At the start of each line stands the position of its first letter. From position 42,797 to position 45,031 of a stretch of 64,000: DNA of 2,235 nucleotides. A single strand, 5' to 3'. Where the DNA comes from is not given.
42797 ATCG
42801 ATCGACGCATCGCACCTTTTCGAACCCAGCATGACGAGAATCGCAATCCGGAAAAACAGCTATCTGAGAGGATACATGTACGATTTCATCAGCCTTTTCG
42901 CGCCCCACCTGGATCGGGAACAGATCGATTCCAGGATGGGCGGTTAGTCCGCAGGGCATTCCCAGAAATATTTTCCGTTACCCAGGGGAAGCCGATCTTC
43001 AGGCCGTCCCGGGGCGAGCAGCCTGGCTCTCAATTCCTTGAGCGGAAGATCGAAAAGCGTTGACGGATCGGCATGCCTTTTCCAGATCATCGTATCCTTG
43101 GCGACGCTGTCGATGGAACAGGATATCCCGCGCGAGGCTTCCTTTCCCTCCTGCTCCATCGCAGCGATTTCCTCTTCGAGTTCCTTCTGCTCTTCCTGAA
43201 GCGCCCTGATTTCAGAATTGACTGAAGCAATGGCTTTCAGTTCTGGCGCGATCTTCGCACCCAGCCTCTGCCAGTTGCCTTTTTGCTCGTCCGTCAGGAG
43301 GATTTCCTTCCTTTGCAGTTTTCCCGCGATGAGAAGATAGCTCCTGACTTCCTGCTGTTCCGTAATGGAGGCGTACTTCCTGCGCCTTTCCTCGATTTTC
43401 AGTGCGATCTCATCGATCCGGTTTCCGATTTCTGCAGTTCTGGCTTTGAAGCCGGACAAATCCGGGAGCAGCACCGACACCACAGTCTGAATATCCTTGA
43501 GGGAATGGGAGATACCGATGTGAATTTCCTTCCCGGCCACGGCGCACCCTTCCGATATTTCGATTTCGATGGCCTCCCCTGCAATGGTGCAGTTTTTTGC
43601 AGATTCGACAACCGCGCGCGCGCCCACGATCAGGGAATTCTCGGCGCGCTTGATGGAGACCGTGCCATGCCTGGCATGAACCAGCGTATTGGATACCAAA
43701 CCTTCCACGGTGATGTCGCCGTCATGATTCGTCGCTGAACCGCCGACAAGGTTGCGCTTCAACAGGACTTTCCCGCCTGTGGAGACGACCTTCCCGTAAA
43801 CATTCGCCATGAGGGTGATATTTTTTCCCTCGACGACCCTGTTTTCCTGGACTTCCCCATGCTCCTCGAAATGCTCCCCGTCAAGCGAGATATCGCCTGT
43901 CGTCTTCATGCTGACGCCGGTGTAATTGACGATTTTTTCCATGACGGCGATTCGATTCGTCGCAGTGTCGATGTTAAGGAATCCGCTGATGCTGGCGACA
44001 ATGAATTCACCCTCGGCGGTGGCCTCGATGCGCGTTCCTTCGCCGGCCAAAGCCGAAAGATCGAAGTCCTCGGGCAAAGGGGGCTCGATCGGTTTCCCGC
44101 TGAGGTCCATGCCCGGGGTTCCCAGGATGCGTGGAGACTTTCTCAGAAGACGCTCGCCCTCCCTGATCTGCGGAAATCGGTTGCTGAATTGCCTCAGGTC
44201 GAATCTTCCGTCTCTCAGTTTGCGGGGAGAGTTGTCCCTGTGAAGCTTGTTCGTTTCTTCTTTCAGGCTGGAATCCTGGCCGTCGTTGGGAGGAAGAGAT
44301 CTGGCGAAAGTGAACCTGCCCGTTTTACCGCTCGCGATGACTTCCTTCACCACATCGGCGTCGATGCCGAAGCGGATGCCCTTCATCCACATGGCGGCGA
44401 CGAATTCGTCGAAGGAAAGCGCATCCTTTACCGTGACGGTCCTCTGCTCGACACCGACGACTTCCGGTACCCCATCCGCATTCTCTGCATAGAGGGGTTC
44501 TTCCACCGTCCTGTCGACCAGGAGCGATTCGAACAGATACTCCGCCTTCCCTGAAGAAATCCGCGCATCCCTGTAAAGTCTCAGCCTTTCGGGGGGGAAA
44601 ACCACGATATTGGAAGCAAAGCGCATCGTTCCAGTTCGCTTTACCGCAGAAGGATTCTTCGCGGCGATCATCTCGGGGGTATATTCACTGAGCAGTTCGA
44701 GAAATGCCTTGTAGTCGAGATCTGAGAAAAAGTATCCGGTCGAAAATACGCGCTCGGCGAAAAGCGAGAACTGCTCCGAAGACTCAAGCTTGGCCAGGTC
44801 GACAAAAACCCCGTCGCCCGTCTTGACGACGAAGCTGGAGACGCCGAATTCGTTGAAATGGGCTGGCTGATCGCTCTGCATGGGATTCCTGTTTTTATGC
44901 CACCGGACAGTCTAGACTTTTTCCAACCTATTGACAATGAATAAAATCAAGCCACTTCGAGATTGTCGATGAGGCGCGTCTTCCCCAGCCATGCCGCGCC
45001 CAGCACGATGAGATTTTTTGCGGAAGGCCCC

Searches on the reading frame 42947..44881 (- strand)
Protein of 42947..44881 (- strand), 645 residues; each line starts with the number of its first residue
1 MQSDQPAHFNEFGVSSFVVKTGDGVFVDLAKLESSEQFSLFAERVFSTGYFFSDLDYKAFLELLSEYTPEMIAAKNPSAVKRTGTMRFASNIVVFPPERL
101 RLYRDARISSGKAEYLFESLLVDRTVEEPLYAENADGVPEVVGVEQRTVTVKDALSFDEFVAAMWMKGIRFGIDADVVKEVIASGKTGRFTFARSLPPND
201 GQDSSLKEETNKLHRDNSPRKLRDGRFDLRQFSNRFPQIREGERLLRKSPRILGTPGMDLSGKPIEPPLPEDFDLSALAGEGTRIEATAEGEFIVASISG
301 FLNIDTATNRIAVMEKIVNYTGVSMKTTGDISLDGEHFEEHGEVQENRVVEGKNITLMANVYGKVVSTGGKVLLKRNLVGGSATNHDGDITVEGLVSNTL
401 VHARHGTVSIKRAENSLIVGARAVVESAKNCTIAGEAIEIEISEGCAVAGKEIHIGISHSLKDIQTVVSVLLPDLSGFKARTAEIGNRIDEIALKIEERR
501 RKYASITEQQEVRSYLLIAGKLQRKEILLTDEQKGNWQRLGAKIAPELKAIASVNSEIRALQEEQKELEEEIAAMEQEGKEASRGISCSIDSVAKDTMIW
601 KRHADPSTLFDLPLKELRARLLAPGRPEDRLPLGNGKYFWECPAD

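Call 87: search_protein_families(library=pfam, proteins=[window:42947-44881:-], max_evalue=0.00001)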
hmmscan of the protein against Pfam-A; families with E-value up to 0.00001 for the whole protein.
window:42947-44881:- (645 aa): 1 family
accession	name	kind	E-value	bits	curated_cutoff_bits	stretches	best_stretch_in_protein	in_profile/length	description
PF20250.3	FapA_N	-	1.6e-21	76.9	27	1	152-305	22-176/178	Flagellar Assembly Protein A N-terminal region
